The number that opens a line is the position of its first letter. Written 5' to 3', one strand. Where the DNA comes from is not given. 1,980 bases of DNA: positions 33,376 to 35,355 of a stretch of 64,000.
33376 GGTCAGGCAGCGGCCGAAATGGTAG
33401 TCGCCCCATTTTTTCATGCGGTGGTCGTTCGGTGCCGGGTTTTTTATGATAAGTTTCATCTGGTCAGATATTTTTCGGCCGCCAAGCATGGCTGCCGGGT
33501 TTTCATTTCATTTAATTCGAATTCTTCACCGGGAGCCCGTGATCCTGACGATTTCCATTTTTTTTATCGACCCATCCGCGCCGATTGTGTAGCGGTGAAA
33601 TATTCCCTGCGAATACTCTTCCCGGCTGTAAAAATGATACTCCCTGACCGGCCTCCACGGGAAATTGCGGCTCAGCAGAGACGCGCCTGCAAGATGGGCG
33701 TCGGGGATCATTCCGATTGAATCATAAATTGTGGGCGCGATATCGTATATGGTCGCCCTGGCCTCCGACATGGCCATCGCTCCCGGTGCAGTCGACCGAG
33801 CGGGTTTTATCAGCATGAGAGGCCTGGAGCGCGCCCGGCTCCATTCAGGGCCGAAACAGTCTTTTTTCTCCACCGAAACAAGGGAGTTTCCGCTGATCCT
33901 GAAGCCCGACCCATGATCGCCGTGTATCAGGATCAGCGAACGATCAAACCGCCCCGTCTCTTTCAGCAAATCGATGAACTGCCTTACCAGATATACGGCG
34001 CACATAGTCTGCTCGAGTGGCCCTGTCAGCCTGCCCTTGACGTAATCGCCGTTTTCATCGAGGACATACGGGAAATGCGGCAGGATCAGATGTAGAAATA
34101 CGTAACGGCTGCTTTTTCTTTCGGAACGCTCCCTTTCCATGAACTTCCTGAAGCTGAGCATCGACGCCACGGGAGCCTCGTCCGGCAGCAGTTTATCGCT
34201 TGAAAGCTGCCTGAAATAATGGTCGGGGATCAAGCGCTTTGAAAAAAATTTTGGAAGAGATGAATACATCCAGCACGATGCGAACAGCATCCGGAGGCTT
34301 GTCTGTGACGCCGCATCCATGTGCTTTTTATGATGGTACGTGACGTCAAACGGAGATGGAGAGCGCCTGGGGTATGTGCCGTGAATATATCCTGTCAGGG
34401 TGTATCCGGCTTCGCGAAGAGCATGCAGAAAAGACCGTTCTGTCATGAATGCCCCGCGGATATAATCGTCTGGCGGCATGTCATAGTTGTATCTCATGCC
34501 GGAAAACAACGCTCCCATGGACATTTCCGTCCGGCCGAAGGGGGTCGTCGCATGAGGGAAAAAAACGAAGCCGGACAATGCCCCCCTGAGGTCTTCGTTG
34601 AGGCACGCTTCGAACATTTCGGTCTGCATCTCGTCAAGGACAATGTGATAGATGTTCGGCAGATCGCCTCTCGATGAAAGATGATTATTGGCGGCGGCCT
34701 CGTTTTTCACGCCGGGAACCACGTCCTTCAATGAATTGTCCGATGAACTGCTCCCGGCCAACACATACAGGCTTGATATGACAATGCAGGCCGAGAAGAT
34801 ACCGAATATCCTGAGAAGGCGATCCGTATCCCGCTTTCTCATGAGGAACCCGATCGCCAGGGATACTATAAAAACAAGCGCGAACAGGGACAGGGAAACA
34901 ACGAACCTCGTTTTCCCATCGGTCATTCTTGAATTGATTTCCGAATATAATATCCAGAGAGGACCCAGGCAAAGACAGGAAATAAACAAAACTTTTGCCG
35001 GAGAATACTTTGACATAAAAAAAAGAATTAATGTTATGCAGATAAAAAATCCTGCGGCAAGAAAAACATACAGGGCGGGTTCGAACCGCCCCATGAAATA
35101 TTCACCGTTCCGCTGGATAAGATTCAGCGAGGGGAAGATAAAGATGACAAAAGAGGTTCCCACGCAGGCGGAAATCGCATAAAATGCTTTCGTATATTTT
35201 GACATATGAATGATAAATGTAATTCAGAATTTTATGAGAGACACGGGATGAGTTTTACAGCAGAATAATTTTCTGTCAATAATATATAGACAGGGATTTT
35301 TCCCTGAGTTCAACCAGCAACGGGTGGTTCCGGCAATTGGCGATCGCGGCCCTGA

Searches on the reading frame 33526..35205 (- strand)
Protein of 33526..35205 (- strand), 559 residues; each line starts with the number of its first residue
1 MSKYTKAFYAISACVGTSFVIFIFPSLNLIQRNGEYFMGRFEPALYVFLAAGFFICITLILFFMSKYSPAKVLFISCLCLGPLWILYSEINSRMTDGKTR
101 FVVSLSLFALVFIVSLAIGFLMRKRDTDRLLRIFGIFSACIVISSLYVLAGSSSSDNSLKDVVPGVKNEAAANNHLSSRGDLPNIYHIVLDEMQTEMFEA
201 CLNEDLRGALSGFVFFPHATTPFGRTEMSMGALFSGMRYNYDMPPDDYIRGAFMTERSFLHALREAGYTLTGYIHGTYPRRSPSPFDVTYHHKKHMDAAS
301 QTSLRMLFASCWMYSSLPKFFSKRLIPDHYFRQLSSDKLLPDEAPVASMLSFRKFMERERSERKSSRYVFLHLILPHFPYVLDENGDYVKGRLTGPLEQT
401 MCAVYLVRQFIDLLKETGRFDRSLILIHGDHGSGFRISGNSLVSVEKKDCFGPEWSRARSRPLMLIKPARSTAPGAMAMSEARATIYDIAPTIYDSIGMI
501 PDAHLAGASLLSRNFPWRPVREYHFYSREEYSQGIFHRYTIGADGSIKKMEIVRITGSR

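Call 27: search_protein_families(library=pfam, proteins=[window:33526-35205:-], max_evalue=0.00001)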
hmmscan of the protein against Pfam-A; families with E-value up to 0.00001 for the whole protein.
window:33526-35205:- (559 aa): 1 family
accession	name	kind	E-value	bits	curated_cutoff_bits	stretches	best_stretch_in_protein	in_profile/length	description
PF00884.28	Sulfatase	-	1.4e-06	28.3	25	1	214-498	37-300/301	Sulfatase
